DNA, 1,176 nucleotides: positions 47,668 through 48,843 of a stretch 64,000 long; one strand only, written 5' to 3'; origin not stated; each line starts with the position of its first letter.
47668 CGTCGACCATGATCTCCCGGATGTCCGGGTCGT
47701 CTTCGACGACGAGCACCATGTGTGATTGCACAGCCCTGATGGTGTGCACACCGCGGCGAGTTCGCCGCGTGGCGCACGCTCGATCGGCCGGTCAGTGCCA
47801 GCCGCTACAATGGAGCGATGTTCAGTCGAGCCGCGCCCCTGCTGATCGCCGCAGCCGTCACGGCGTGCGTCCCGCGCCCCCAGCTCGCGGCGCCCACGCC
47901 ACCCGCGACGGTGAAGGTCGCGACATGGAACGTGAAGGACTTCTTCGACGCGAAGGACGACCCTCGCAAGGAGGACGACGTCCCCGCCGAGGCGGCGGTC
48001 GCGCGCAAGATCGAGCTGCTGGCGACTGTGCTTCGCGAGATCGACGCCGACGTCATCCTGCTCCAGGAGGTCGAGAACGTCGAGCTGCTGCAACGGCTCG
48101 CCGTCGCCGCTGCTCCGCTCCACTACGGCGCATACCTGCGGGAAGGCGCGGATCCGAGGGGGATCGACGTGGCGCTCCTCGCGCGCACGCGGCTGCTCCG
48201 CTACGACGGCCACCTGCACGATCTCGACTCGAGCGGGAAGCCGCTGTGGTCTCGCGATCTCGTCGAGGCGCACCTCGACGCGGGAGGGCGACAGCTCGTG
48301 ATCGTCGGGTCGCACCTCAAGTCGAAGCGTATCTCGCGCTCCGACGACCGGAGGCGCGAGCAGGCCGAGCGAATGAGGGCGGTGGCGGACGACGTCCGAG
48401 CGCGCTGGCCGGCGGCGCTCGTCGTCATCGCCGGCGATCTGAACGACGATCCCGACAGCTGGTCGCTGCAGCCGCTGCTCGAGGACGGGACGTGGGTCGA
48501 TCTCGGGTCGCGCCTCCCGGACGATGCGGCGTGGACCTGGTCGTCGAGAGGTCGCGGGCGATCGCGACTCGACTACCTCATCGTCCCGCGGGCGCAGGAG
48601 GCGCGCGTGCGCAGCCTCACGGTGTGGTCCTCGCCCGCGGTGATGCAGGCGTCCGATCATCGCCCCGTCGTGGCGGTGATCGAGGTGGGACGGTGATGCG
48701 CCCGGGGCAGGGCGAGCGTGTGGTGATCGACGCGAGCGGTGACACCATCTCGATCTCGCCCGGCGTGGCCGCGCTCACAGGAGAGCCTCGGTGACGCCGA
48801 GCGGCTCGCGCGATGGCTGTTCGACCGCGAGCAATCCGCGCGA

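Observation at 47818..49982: Translationally coupled EEP nuclease/phosphatase - 32-codon mini-ORF - orphan NrdG-like radical-SAM enzyme - receiver operon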

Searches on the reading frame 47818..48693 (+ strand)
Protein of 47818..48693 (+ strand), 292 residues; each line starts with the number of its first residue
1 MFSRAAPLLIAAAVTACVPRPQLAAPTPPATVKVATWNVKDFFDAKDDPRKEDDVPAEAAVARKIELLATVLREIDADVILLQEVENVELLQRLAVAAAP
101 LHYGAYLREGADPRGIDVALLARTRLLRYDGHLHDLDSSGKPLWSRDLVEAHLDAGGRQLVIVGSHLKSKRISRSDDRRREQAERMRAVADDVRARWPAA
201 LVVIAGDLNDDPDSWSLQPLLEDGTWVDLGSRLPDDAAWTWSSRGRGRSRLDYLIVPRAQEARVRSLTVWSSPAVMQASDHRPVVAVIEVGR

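Call 3: search_protein_families(library=ncbifam, proteins=[window:47818-48693:+], max_evalue=0.01)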
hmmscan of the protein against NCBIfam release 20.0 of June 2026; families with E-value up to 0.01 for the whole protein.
window:47818-48693:+ (292 aa): 2 families
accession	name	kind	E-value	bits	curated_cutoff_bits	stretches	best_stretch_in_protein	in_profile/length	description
NF033681.1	ExeM_NucH_DNase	subfamily_domain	5.6e-13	48.6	300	1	18-271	223-505/546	ExeM/NucH family extracellular endonuclease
TIGR00633.1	xth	equivalog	0.0023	17.5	99.05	0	249-288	218-254/255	exodeoxyribonuclease III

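Call 4: search_protein_families(library=pfam, proteins=[window:47818-48693:+], max_evalue=0.01)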
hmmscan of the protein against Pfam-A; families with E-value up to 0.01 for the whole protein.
window:47818-48693:+ (292 aa): 2 families
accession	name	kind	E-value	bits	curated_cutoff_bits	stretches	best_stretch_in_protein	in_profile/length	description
PF03372.29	Exo_endo_phos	-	1.3e-19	71.2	24.5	1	35-281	1-225/225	Endonuclease/Exonuclease/phosphatase family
PF19580.5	Exo_endo_phos_3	-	1.9e-18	67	27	1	34-222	2-208/311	Endonuclease/Exonuclease/phosphatase family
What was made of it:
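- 47818..48696 (+): EEP-superfamily hydrolase (292 aa) with an N-terminal signal sequence and a lipobox Cys17. It is predicted to be an exported lipoprotein nuclease or phosphodiesterase. PF03372 1.3e-19 and PF19580 1.9e-18 (call 4).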

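Call 33: search_solved_structures(query=window:47818-48693:+, max_evalue=0.01, show_alignments=1)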
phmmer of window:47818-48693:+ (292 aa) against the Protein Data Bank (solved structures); distinct sequences matched with E-value up to 0.01: 3.
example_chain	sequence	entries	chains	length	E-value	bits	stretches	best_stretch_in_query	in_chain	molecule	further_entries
4f1h_A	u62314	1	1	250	0.0034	20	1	109-275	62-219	Tyrosyl-DNA phosphodiesterase 2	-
4f1h_B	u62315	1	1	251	0.0034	20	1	109-275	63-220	Tyrosyl-DNA phosphodiesterase 2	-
4fpv_A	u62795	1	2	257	0.0036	19.9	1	109-275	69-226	Tyrosyl-DNA phosphodiesterase 2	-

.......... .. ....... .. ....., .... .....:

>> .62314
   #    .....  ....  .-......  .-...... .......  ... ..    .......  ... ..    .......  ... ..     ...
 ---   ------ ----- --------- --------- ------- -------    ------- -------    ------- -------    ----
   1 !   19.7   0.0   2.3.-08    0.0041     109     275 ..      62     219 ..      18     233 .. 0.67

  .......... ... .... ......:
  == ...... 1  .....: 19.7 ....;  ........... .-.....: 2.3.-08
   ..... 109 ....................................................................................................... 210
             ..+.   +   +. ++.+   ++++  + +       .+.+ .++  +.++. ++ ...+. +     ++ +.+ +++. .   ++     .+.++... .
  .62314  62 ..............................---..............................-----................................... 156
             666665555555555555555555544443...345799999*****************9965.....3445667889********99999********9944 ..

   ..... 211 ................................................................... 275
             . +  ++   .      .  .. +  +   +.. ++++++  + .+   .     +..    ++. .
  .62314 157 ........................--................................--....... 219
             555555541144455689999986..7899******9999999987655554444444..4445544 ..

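Call 42: find_homologous_proteins(query=window:47818-48693:+, max_evalue=1e-10)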
Query window:47818-48693:+ (292 aa): 328 proteins with E <= 1e-10 among 8000 candidates; the best 120 are listed.
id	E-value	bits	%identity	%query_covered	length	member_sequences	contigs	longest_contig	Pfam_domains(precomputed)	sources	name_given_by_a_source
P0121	6.3e-185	631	100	100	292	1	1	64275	PF03372.30,PF19580.6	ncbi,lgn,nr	ncbi:MAG TPA: endonuclease/exonuclease/phosphatase family protein [Anaeromyxobacteraceae bacterium]|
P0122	1.5e-142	492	81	95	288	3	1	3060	PF03372.30,PF19580.6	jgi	jgi:endonuclease/exonuclease/phosphatase family metal-dependent hydrolase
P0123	2.1e-142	492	78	95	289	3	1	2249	PF03372.30,PF19580.6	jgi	jgi:endonuclease/exonuclease/phosphatase family metal-dependent hydrolase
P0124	1.6e-141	489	79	95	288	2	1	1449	PF03372.30,PF19580.6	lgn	-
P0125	1.2e-137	476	78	94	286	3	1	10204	PF03372.30,PF19580.6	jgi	jgi:endonuclease/exonuclease/phosphatase family metal-dependent hydrolase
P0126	6.7e-137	474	76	95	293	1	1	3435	PF03372.30,PF19580.6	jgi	jgi:endonuclease/exonuclease/phosphatase family metal-dependent hydrolase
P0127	8.6e-136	470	77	95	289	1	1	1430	PF03372.30,PF19580.6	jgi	jgi:endonuclease/exonuclease/phosphatase family metal-dependent hydrolase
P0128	3.0e-135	468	77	94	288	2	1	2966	PF03372.30,PF19580.6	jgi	-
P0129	3.1e-85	304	57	94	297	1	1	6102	PF03372.30,PF19580.6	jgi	jgi:endonuclease/exonuclease/phosphatase family metal-dependent hydrolase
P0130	1.1e-75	273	55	89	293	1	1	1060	PF03372.30,PF19580.6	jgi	jgi:endonuclease/exonuclease/phosphatase family metal-dependent hydrolase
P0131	2.0e-69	252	52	96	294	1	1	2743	PF03372.30,PF19580.6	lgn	-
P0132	2.4e-67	245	50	98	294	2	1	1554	PF03372.30,PF19580.6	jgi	jgi:endonuclease/exonuclease/phosphatase family metal-dependent hydrolase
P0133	1.1e-66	243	52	87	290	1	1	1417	PF03372.30,PF19580.6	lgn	-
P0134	2.8e-66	242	48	90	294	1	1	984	PF03372.30,PF19580.6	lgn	-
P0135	1.1e-65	240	51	88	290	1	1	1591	PF03372.30,PF19580.6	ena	-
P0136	1.4e-65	240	47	97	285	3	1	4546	PF03372.30,PF19580.6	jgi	jgi:endonuclease/exonuclease/phosphatase family metal-dependent hydrolase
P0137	1.7e-65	239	50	95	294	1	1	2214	PF03372.30,PF19580.6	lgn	-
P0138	7.5e-65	237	50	94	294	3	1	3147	PF03372.30,PF19580.6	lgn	-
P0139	1.0e-64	237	52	87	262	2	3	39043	PF03372.30,PF19580.6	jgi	jgi:endonuclease/exonuclease/phosphatase family metal-dependent hydrolase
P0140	1.9e-64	236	47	95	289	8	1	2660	PF03372.30,PF19580.6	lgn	-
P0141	4.1e-64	235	50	87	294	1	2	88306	PF03372.30,PF19580.6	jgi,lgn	jgi:endonuclease/exonuclease/phosphatase family metal-dependent hydrolase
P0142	4.7e-64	235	46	94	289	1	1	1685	PF03372.30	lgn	-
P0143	2.5e-63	232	49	99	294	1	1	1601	PF03372.30,PF19580.6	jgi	jgi:endonuclease/exonuclease/phosphatase family metal-dependent hydrolase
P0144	3.5e-63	232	48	96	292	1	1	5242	PF03372.30,PF19580.6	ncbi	-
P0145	4.4e-63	231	47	94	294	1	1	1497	PF03372.30,PF19580.6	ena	-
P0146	1.1e-62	230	48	87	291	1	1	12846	PF03372.30,PF19580.6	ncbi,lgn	-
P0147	1.4e-62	230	46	92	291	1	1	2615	PF03372.30,PF19580.6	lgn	-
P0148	3.4e-62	228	50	87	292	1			PF03372.30,PF19580.6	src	-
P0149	3.5e-62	228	48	99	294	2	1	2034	PF03372.30,PF19580.6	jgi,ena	-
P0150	5.0e-62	228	50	87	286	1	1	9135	PF03372.30,PF19580.6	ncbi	-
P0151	5.9e-62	228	47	99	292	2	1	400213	PF03372.30,PF19580.6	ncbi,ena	-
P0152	1.0e-61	227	48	96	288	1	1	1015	PF03372.30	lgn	-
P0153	1.2e-61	227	53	88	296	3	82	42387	PF03372.30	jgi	jgi:endonuclease/exonuclease/phosphatase family metal-dependent hydrolase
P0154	1.6e-61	226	46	92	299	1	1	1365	PF03372.30,PF19580.6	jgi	jgi:endonuclease/exonuclease/phosphatase family metal-dependent hydrolase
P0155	1.8e-61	226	46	95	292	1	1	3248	PF03372.30,PF19580.6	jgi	jgi:endonuclease/exonuclease/phosphatase family metal-dependent hydrolase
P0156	2.1e-61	226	48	97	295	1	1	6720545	PF03372.30,PF19580.6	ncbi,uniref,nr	ncbi:endonuclease/exonuclease/phosphatase family protein [Anaeromyxobacter oryzae]|uniref:Endonuclea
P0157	2.2e-61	226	47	97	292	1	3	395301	PF03372.30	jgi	jgi:endonuclease/exonuclease/phosphatase family metal-dependent hydrolase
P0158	3.1e-61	225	49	97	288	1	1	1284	PF03372.30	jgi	jgi:endonuclease/exonuclease/phosphatase family metal-dependent hydrolase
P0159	3.1e-61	225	49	87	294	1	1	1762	PF03372.30,PF19580.6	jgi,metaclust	metaclust:\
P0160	4.9e-61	225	49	87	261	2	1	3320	PF03372.30,PF19580.6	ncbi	-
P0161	6.0e-61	224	48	99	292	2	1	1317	PF03372.30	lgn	-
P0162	6.6e-61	224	50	87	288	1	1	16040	PF03372.30,PF19580.6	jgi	jgi:endonuclease/exonuclease/phosphatase family metal-dependent hydrolase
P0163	1.3e-60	223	50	92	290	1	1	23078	PF03372.30,PF19580.6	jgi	jgi:endonuclease/exonuclease/phosphatase family metal-dependent hydrolase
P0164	1.5e-60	223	48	92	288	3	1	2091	PF03372.30,PF19580.6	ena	-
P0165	2.6e-60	222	51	89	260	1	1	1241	PF03372.30,PF19580.6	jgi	jgi:endonuclease/exonuclease/phosphatase family metal-dependent hydrolase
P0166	2.9e-60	222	48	87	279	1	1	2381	PF03372.30,PF19580.6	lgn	-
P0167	3.1e-60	222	51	89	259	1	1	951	PF03372.30,PF19580.6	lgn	-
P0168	3.9e-60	222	51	87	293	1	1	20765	PF03372.30,PF19580.6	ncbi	-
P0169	4.5e-60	221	49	89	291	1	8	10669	PF03372.30,PF19580.6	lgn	-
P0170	9.6e-60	220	49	87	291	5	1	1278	PF03372.30,PF19580.6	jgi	-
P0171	1.1e-59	220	47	99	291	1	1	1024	PF03372.30,PF19580.6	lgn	-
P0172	1.1e-59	220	55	85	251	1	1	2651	PF03372.30,PF19580.6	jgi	jgi:endonuclease/exonuclease/phosphatase family metal-dependent hydrolase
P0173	1.4e-59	220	48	94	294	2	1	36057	PF03372.30,PF19580.6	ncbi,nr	ncbi:MAG TPA: endonuclease/exonuclease/phosphatase family protein [Anaeromyxobacteraceae bacterium]|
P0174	2.1e-59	219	48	95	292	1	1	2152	PF03372.30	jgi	jgi:endonuclease/exonuclease/phosphatase family metal-dependent hydrolase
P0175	3.8e-59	218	52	87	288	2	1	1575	PF03372.30,PF19580.6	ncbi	-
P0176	3.9e-59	218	50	91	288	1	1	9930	PF03372.30,PF19580.6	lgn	-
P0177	4.5e-59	218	47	90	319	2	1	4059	PF03372.30,PF19580.6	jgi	jgi:endonuclease/exonuclease/phosphatase family metal-dependent hydrolase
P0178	4.8e-59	218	51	86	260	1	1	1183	PF03372.30,PF19580.6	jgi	jgi:endonuclease/exonuclease/phosphatase family metal-dependent hydrolase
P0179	5.0e-59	218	46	97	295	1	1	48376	PF03372.30,PF19580.6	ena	-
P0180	5.9e-59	218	47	99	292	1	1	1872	PF03372.30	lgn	-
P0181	6.5e-59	218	51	89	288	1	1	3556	PF03372.30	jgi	jgi:endonuclease/exonuclease/phosphatase family metal-dependent hydrolase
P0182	8.7e-59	217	47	87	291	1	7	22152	PF03372.30,PF19580.6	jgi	jgi:endonuclease/exonuclease/phosphatase family metal-dependent hydrolase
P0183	9.1e-59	217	49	87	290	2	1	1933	PF03372.30,PF19580.6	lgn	-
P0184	1.3e-58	217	46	92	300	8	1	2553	PF03372.30,PF19580.6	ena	-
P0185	1.9e-58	216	48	88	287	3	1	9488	PF03372.30,PF19580.6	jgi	-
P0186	2.6e-58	216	49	93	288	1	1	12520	PF03372.30,PF19580.6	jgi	jgi:endonuclease/exonuclease/phosphatase family metal-dependent hydrolase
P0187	2.8e-58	216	46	95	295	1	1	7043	PF03372.30,PF19580.6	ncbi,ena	-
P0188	4.4e-58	215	51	87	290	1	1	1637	PF03372.30,PF19580.6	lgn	-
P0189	1.0e-57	214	48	88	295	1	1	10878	PF03372.30,PF19580.6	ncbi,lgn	-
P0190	1.2e-57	214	49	86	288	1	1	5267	PF03372.30,PF19580.6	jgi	-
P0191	1.6e-57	213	48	92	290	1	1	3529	PF03372.30,PF19580.6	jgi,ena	-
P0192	2.1e-57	213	50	88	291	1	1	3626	PF03372.30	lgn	-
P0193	2.1e-57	213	49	95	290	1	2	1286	PF03372.30,PF19580.6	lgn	-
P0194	2.2e-57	213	48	97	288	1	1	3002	PF03372.30,PF19580.6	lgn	-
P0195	3.1e-57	212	47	98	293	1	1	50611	PF03372.30,PF19580.6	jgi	jgi:endonuclease/exonuclease/phosphatase family metal-dependent hydrolase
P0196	3.1e-57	212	47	95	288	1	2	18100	PF03372.30,PF19580.6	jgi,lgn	jgi:endonuclease/exonuclease/phosphatase family metal-dependent hydrolase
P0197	3.4e-57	212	48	87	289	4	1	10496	PF03372.30,PF19580.6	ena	-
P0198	3.5e-57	212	47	96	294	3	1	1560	PF03372.30,PF19580.6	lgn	-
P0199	3.7e-57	212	48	88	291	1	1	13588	PF03372.30,PF19580.6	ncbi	-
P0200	4.4e-57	212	50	88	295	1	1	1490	PF03372.30,PF19580.6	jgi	jgi:endonuclease/exonuclease/phosphatase family metal-dependent hydrolase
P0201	4.6e-57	212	48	96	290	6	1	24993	PF03372.30,PF19580.6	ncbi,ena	-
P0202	5.1e-57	211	49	89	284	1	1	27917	PF03372.30,PF19580.6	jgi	jgi:endonuclease/exonuclease/phosphatase family metal-dependent hydrolase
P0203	5.5e-57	211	46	98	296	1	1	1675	PF03372.30,PF19580.6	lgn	-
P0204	6.7e-57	211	45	97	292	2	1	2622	PF03372.30,PF19580.6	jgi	jgi:endonuclease/exonuclease/phosphatase family metal-dependent hydrolase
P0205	7.8e-57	211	46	89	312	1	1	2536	PF03372.30,PF19580.6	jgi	jgi:endonuclease/exonuclease/phosphatase family metal-dependent hydrolase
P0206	8.5e-57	211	50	88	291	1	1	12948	PF03372.30,PF19580.6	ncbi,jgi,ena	-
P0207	9.4e-57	211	50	87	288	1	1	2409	PF03372.30,PF19580.6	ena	-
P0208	1.0e-56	210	51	84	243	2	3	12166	PF03372.30,PF19580.6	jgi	-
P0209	2.3e-56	209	47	94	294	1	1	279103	PF03372.30,PF19580.6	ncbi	-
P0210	4.1e-56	208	51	95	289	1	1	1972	PF03372.30,PF19580.6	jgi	jgi:endonuclease/exonuclease/phosphatase family metal-dependent hydrolase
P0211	4.3e-56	208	46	93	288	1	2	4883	PF03372.30,PF19580.6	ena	-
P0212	5.4e-56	208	46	94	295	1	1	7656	PF03372.30,PF19580.6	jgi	jgi:endonuclease/exonuclease/phosphatase family metal-dependent hydrolase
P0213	5.5e-56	208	49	89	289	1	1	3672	PF03372.30,PF19580.6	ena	-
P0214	1.0e-55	207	48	92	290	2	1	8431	PF03372.30,PF19580.6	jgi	-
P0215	2.1e-55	206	48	87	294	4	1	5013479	PF03372.30,PF19580.6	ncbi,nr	ncbi:endonuclease/exonuclease/phosphatase family protein [Anaeromyxobacter dehalogenans]|nr:endonucl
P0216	2.3e-55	206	46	92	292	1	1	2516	PF03372.30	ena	-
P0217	3.8e-55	205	45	95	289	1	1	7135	PF03372.30,PF19580.6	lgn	-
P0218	4.9e-55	205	48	96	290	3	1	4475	PF03372.30,PF19580.6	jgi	jgi:endonuclease/exonuclease/phosphatase family metal-dependent hydrolase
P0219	6.8e-55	204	48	88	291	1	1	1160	PF03372.30,PF19580.6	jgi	jgi:endonuclease/exonuclease/phosphatase family metal-dependent hydrolase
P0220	7.4e-55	204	51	88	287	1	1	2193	PF03372.30,PF19580.6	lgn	-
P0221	7.5e-55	204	48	88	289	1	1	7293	PF03372.30,PF19580.6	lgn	-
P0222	8.7e-55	204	48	86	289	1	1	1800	PF03372.30,PF19580.6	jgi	-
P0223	8.7e-55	204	48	95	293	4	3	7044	PF03372.30,PF19580.6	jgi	jgi:endonuclease/exonuclease/phosphatase family metal-dependent hydrolase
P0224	9.6e-55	204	46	92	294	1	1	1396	PF03372.30,PF19580.6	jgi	jgi:endonuclease/exonuclease/phosphatase family metal-dependent hydrolase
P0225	1.1e-54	204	43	97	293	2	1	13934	PF03372.30,PF19580.6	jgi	jgi:endonuclease/exonuclease/phosphatase family metal-dependent hydrolase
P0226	1.1e-54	204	45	92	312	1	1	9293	PF03372.30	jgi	-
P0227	1.3e-54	204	46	87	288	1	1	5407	PF03372.30,PF19580.6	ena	-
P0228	1.6e-54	203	50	88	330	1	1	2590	PF03372.30,PF19580.6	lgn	-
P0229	3.0e-54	202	46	97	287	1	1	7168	PF03372.30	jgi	jgi:endonuclease/exonuclease/phosphatase family metal-dependent hydrolase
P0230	3.2e-54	202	47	89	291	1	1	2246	PF03372.30,PF19580.6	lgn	-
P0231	4.1e-54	202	49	88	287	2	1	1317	PF03372.30,PF19580.6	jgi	jgi:endonuclease/exonuclease/phosphatase family metal-dependent hydrolase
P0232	4.1e-54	202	44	95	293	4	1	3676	PF03372.30,PF19580.6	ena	-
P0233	5.5e-54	202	45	91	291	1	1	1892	PF03372.30,PF19580.6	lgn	-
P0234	5.6e-54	201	48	88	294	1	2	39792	PF03372.30,PF19580.6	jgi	jgi:endonuclease/exonuclease/phosphatase family metal-dependent hydrolase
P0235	7.4e-54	201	47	94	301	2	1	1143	PF03372.30,PF19580.6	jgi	jgi:endonuclease/exonuclease/phosphatase family metal-dependent hydrolase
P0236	7.7e-54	201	47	90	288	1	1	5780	PF03372.30,PF19580.6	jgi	-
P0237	8.2e-54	201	48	89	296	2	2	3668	PF03372.30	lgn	-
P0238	8.9e-54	201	48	96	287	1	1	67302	PF03372.30,PF19580.6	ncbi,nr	ncbi:MAG TPA: endonuclease/exonuclease/phosphatase family protein [Anaeromyxobacter sp.]|nr:endonucl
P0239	1.3e-53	200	44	93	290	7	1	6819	PF03372.30,PF19580.6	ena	-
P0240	1.5e-53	200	45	95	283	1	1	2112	PF03372.30,PF19580.6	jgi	jgi:endonuclease/exonuclease/phosphatase (EEP) superfamily protein YafD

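Call 43: find_encoding_contigs(protein=P0215, flank=6000, max_places=2)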
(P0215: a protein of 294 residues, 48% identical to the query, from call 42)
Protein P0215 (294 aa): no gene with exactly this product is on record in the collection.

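Call 44: find_encoding_contigs(protein=P0125, flank=8000, max_places=2)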
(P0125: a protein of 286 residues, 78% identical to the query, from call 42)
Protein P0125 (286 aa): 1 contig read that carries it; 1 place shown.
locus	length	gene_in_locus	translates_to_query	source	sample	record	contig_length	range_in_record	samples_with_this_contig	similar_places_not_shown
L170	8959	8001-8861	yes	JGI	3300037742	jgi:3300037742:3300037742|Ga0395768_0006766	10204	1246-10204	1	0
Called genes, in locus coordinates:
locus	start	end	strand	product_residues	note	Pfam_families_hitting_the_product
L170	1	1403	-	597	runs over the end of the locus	PF01663:Phosphodiest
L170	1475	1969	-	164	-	PF03449:GreA_GreB_N, PF01272:GreA_GreB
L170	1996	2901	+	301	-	PF02219:MTHFR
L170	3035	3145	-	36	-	-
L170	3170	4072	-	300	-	PF23023:Anti-Pycsar_Apyc1, PF00753:Lactamase_B, PF12706:Lactamase_B_2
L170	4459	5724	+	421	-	-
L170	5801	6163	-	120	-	-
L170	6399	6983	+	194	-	-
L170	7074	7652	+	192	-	PF07681:DoxX (weak), PF13564:DoxX_2 (weak)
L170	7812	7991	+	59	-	-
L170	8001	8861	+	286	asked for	PF03372:Exo_endo_phos, PF19580:Exo_endo_phos_3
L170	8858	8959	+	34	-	?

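Call 45: find_encoding_contigs(protein=P0156, flank=6000, max_places=2)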
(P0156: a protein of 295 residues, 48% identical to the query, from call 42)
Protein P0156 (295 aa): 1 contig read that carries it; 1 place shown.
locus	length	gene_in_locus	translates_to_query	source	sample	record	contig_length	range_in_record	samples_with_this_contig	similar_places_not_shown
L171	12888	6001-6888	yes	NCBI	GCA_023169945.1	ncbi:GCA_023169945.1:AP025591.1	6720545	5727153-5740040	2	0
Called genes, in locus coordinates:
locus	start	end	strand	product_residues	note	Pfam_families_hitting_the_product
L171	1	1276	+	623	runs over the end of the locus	PF02085:Cytochrom_CIII (faint), PF14522:Cytochrome_C7 (faint), PF14537:Cytochrom_c3_2 (faint)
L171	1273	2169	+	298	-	PF14537:Cytochrom_c3_2 (faint), PF14522:Cytochrome_C7 (weak)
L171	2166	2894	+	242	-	PF02085:Cytochrom_CIII (faint), PF14522:Cytochrome_C7 (faint), PF09699:Paired_CXXCH_1 (faint), PF14537:Cytochrom_c3_2 (faint)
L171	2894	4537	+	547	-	-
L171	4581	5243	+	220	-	-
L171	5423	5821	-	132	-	-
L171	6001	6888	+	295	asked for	PF03372:Exo_endo_phos, PF19580:Exo_endo_phos_3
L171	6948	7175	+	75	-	-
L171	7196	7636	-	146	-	PF04237:YjbR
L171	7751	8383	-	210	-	-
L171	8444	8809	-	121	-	-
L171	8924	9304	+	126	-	-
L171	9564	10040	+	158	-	-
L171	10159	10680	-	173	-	-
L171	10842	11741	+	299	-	PF00126:HTH_1, PF03466:LysR_substrate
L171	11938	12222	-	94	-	-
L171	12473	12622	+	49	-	-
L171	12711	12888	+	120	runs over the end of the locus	-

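Call 57: search_protein_families(library=padloc, proteins=[window:47818-48693:+], max_evalue=0.001)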
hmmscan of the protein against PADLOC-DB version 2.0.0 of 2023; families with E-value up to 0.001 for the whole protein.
window:47818-48693:+ (292 aa): 0 families
